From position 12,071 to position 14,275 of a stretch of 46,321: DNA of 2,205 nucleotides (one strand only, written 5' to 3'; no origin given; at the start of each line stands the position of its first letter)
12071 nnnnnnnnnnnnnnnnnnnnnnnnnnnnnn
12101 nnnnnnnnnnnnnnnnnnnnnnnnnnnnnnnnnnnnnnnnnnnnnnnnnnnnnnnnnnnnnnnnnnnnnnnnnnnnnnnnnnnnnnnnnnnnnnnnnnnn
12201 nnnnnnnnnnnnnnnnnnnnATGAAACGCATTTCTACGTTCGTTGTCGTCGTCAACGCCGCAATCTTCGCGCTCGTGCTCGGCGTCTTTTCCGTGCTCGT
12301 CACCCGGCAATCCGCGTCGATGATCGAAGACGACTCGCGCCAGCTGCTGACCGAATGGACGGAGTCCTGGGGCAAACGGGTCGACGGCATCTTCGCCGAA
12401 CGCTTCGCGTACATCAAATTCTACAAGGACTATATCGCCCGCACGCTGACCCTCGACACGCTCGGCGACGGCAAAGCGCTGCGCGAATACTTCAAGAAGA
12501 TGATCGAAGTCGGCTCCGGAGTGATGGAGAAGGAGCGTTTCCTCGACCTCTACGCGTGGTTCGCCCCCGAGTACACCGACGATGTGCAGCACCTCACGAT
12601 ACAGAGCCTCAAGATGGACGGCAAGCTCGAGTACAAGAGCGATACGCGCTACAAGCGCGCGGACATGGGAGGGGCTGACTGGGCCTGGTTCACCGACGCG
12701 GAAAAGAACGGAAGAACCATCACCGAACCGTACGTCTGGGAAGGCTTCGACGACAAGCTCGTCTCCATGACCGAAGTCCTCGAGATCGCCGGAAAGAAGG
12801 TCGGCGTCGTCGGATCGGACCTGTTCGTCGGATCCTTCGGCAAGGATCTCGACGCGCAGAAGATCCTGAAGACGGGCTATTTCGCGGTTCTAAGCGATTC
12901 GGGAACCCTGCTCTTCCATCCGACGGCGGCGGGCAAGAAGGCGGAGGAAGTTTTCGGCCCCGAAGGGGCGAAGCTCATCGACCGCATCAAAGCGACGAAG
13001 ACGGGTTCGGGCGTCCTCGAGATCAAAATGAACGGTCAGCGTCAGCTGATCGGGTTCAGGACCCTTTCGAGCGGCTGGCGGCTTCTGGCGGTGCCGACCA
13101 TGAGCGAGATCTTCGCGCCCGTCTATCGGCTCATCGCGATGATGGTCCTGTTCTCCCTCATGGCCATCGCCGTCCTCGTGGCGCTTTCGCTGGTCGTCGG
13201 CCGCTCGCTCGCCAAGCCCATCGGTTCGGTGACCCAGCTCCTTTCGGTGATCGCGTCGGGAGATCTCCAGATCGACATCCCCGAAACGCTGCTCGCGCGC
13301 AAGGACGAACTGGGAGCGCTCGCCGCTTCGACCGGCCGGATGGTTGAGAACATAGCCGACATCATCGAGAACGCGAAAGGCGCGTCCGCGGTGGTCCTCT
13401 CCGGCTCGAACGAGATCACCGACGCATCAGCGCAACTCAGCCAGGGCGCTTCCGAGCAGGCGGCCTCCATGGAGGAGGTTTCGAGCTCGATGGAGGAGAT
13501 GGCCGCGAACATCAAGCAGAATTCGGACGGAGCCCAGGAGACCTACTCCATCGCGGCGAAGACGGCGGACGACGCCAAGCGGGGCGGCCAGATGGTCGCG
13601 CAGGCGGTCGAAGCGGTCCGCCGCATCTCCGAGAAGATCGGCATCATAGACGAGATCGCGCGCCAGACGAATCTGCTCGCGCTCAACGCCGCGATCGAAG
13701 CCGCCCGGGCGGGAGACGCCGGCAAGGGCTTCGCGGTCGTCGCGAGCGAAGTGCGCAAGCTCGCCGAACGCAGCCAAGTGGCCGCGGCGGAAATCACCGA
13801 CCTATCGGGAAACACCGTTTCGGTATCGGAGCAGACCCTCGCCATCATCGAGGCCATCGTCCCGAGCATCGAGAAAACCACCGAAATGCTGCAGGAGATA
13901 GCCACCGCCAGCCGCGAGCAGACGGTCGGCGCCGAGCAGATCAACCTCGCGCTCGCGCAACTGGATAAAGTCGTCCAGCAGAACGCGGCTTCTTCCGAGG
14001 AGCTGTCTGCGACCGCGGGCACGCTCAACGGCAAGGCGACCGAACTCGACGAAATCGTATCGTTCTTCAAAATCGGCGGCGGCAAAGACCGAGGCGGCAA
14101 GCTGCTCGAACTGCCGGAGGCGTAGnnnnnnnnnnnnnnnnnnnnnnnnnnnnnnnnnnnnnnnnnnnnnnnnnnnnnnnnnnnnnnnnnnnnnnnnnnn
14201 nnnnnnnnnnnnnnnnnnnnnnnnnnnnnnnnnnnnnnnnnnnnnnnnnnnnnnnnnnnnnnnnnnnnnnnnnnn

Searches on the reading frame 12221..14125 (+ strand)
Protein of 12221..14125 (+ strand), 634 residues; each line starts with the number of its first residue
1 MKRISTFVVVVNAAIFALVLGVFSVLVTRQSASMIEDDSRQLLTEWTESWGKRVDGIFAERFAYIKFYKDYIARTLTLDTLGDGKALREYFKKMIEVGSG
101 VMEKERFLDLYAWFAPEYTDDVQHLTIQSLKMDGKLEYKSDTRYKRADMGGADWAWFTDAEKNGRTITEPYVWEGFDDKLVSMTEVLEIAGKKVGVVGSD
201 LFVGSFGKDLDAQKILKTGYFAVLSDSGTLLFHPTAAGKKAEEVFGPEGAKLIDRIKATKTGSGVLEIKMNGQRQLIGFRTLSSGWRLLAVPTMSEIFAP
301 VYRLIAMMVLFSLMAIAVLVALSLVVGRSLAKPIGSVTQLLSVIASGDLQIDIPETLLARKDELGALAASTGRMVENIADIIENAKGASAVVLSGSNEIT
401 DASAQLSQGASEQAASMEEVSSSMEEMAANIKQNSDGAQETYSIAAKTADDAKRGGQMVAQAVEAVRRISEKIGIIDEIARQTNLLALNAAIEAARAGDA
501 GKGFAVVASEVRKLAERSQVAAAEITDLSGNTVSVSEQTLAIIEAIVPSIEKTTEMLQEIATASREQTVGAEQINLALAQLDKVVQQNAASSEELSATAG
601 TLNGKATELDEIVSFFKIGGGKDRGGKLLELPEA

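Call 61: search_protein_families(library=pfam, proteins=[window:12221-14125:+], max_evalue=0.0001)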
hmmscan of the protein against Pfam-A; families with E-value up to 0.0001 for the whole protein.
window:12221-14125:+ (634 aa): 4 families
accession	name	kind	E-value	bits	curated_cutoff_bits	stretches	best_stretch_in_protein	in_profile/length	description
PF00015.26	MCPsignal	-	2e-36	125.8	34.6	1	445-584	4-171/172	Methyl-accepting chemotaxis protein (MCP) signalling domain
PF02743.24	dCache_1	-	1.4e-09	38.3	45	1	153-289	97-238/240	Cache domain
PF00672.30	HAMP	-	6.9e-06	26.7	25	1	326-378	2-51/53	HAMP domain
PF17201.10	Cache_3-Cache_2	-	1.6e-05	24.8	27.7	1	201-299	186-291/299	Cache 3/Cache 2 fusion domain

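Call 95: search_protein_families(library=ncbifam, proteins=[L023:5726-6616:+], max_evalue=1e-60)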
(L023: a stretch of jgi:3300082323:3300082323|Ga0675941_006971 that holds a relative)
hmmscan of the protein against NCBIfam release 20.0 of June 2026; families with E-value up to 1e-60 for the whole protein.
L023:5726-6616:+ (296 aa): 2 families
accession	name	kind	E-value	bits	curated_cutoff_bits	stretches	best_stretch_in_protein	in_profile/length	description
NF043037.1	ThreonDh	equivalog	3e-72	243.5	350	1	2-287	4-288/297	L-threonate dehydrogenase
NF008592.0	PRK11559.1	equivalog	3e-63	213.9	397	1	1-295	3-295/296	2-hydroxy-3-oxopropionate reductase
